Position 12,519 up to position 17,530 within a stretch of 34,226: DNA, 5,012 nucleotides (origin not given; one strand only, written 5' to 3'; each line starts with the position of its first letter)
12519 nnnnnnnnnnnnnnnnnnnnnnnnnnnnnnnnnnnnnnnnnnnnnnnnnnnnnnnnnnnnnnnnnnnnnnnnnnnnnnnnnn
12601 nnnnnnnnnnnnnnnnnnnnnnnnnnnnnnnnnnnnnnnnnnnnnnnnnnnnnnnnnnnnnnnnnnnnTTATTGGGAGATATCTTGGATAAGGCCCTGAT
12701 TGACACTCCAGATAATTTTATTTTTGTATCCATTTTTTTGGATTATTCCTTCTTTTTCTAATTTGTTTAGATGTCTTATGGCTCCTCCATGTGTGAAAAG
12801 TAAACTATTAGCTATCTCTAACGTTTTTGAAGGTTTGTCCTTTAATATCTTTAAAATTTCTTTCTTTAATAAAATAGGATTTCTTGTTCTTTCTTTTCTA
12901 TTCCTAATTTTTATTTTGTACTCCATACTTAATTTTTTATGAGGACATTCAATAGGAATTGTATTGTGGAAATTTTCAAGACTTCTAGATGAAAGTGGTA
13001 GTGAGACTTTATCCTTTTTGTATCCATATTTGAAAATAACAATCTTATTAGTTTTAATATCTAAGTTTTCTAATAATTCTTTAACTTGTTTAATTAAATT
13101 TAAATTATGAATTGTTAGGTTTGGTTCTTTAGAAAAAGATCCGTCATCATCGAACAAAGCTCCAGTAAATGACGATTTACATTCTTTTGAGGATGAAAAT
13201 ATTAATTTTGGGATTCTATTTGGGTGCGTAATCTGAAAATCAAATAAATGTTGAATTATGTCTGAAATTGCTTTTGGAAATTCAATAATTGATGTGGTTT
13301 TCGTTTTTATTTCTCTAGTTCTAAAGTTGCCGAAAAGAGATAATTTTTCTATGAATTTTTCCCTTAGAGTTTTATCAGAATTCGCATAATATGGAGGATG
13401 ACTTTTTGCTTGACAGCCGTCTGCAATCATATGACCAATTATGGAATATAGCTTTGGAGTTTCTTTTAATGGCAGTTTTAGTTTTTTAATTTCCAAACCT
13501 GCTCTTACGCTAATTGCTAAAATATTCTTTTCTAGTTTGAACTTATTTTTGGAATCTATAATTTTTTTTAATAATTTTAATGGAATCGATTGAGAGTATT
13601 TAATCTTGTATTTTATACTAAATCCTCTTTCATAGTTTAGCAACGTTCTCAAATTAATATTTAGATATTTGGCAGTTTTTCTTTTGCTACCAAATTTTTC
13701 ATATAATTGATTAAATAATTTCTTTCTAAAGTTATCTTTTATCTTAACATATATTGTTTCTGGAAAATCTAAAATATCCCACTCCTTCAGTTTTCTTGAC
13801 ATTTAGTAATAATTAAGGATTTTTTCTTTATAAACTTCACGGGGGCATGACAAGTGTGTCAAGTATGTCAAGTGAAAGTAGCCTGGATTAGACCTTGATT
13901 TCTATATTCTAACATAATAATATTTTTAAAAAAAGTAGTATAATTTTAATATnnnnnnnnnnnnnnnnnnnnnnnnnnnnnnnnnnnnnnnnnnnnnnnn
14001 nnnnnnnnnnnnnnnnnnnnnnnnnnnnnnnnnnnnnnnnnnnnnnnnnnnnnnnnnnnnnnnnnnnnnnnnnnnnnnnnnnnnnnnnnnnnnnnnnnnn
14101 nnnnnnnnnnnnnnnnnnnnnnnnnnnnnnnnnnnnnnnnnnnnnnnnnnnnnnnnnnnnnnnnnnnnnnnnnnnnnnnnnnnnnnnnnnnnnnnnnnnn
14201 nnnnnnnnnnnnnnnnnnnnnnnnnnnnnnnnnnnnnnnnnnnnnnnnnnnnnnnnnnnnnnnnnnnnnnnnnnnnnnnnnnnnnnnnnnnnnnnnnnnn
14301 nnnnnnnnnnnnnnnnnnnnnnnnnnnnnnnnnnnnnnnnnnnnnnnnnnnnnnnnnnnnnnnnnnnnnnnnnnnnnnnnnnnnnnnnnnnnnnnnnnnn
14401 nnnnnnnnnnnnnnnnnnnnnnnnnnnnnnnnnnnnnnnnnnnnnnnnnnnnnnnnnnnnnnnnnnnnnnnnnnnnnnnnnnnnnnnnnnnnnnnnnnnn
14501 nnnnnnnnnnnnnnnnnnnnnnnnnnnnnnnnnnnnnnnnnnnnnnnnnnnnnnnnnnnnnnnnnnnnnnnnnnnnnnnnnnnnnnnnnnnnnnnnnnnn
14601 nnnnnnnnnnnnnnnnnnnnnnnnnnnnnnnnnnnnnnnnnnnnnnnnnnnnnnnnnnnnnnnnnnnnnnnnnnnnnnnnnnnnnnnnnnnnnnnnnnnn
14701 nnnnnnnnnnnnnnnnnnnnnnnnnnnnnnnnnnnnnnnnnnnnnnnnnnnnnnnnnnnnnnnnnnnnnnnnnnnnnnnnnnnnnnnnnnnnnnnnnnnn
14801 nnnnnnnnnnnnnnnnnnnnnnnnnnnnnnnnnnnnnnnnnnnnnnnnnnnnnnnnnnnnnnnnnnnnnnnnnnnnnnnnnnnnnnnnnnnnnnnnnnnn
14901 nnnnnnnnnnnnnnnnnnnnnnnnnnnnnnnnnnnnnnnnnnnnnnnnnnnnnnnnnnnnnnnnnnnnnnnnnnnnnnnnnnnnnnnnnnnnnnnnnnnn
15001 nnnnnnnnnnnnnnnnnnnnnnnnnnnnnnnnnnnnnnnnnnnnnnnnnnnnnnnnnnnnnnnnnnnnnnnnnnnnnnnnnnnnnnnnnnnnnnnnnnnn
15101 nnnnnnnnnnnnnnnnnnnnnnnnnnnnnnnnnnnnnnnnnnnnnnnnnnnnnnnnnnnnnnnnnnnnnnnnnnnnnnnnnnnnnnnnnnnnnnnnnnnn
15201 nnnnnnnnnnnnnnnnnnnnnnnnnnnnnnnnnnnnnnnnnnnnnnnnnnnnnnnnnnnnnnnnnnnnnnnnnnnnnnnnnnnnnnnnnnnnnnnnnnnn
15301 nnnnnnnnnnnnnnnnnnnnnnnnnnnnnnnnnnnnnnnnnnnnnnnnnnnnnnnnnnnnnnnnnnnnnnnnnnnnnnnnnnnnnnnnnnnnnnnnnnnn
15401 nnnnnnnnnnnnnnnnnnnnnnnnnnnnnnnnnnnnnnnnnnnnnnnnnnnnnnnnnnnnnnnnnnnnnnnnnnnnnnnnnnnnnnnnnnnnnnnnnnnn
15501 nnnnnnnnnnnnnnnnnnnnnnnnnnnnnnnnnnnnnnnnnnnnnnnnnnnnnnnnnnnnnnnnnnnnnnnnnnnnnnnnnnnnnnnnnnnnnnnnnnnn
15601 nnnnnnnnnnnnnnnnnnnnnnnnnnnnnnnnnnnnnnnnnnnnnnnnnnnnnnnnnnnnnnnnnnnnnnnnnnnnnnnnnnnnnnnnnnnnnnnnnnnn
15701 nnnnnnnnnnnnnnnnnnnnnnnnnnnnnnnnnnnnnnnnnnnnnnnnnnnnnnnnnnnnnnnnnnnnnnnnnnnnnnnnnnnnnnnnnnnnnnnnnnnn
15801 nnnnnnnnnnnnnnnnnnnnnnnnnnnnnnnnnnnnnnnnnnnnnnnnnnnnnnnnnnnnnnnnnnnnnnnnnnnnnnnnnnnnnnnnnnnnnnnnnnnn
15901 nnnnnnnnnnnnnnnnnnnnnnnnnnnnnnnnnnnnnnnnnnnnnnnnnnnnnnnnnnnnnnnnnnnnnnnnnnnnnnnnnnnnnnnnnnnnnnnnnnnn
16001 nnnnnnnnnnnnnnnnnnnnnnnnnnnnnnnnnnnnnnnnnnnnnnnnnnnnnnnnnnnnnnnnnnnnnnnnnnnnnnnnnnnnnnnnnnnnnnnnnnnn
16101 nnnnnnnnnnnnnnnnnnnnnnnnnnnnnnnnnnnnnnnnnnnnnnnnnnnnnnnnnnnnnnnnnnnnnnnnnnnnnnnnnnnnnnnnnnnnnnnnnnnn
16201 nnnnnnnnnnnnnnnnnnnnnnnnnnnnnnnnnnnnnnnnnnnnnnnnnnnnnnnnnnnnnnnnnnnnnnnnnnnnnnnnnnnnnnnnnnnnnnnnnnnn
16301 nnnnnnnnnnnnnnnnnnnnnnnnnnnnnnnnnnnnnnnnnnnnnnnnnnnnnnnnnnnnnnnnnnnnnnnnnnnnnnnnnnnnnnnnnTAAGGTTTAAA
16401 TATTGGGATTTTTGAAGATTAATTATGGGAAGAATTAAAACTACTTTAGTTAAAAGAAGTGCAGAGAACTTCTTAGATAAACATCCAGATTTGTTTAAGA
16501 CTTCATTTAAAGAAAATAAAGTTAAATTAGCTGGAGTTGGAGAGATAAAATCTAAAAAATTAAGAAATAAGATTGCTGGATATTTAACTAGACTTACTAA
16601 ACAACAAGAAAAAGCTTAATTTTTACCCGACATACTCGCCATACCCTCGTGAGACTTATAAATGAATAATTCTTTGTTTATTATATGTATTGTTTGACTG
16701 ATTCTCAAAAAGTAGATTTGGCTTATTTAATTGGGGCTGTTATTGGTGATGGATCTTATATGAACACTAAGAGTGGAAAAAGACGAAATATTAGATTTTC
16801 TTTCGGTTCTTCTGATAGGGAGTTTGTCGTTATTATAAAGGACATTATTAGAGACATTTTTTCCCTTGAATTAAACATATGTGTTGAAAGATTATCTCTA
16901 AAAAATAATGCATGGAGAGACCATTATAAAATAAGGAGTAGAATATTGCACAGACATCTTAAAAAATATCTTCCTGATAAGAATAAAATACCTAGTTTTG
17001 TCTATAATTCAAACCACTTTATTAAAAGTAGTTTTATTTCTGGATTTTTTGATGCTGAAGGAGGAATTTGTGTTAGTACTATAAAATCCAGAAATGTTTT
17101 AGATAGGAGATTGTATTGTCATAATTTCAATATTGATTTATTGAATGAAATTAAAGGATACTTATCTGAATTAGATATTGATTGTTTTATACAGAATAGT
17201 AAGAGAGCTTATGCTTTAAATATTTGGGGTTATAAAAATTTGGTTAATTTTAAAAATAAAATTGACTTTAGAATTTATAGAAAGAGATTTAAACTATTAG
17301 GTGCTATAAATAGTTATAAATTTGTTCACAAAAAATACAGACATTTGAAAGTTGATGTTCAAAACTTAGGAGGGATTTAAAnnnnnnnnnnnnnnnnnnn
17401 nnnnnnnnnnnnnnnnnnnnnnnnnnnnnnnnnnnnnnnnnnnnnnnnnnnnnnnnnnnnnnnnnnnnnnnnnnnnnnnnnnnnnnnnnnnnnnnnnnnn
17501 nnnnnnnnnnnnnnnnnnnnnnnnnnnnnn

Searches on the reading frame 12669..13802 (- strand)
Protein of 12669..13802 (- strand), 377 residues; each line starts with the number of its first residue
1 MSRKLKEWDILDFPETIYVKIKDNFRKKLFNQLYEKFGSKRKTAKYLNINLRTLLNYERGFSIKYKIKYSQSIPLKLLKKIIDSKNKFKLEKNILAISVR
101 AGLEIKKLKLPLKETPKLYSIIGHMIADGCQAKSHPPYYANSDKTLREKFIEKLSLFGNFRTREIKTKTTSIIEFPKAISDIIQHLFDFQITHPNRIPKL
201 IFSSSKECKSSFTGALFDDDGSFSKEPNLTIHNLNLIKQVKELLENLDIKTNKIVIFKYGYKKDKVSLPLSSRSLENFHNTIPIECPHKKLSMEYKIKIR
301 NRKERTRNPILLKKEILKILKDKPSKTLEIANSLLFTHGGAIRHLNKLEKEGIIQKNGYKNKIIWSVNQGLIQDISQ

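Call 9: search_protein_families(library=pfam, proteins=[window:12669-13802:-], max_evalue=0.01)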
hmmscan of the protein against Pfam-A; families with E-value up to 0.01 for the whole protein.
window:12669-13802:- (377 aa): 4 families
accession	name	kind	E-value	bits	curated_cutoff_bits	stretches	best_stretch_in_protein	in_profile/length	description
PF14528.11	LAGLIDADG_3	-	2.5e-09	37.7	22.5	1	208-282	2-81/82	LAGLIDADG-like domain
PF01022.26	HTH_5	-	6.5e-05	23.2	22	1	314-356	5-47/47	Bacterial regulatory protein, arsR family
PF13412.12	HTH_24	-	0.0024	17.8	21.9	1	313-355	5-48/48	Winged helix-turn-helix DNA-binding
PF04703.18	FaeA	-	0.0078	17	20.7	0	313-357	2-48/62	FaeA-like protein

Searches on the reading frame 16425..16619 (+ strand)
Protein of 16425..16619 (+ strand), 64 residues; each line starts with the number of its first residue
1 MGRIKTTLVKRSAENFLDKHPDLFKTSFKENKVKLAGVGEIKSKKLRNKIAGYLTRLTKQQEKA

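Call 9: search_protein_families(library=pfam, proteins=[window:16425-16619:+], max_evalue=0.01)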
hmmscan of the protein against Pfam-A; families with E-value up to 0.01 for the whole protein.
window:16425-16619:+ (64 aa): 1 family
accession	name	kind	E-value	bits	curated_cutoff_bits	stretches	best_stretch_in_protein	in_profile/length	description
PF00833.23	Ribosomal_S17e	-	3e-14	53.4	22.8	1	1-62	1-62/122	Ribosomal S17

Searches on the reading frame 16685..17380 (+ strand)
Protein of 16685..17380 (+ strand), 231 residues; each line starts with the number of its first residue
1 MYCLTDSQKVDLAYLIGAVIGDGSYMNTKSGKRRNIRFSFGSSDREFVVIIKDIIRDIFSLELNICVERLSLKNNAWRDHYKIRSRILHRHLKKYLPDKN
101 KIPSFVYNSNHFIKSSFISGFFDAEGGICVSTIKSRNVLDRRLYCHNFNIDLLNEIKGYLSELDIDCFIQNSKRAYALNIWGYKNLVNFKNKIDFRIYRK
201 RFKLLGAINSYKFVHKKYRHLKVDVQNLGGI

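Call 9: search_protein_families(library=pfam, proteins=[window:16685-17380:+], max_evalue=0.01)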
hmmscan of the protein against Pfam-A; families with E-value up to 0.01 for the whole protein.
window:16685-17380:+ (231 aa): 3 families
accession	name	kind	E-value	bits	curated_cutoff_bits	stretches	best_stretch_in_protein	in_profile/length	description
PF14528.11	LAGLIDADG_3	-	9.4e-09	35.9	22.5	1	115-193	4-81/82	LAGLIDADG-like domain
PF03161.18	LAGLIDADG_2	-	3.6e-05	24.2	25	1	15-182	4-162/168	LAGLIDADG DNA endonuclease family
PF00961.24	LAGLIDADG_1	-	0.0042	18.4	23.1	1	118-181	1-69/102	LAGLIDADG endonuclease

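Call 13: find_encoding_contigs(protein=window:16685-17380:+, flank=10000, max_places=6)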
Protein window:16685-17380:+ (231 aa): 4 contigs read that carry it; 3 places shown.
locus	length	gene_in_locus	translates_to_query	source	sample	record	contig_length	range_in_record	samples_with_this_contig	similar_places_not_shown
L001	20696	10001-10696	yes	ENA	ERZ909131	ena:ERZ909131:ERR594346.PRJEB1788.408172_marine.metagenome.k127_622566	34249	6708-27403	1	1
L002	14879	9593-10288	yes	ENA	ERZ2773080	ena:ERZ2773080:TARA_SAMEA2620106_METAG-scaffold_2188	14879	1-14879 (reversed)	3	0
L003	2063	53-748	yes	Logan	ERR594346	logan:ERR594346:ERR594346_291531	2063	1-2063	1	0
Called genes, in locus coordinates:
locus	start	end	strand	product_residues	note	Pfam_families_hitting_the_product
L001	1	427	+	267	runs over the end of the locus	-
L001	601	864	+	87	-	-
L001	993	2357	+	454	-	-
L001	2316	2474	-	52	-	-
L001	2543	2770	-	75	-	PF01423:LSM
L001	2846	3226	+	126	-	PF01201:Ribosomal_S8e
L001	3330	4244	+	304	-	PF08271:Zn_Ribbon_TF, PF00382:TFIIB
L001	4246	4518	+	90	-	-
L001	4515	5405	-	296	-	PF23023:Anti-Pycsar_Apyc1, PF00753:Lactamase_B, PF12706:Lactamase_B_2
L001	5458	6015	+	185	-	PF02778:tRNA_int_endo_N, PF01974:tRNA_int_endo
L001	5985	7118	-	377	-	PF14528:LAGLIDADG_3 (weak)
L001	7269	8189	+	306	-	-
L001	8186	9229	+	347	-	PF00117:GATase, PF01174:SNO (weak), PF07722:Peptidase_C26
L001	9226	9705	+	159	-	PF00958:GMP_synt_C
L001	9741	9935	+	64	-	PF00833:Ribosomal_S17e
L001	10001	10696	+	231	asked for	PF14528:LAGLIDADG_3 (faint)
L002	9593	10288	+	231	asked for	PF14528:LAGLIDADG_3 (faint)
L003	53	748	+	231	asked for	PF14528:LAGLIDADG_3 (faint)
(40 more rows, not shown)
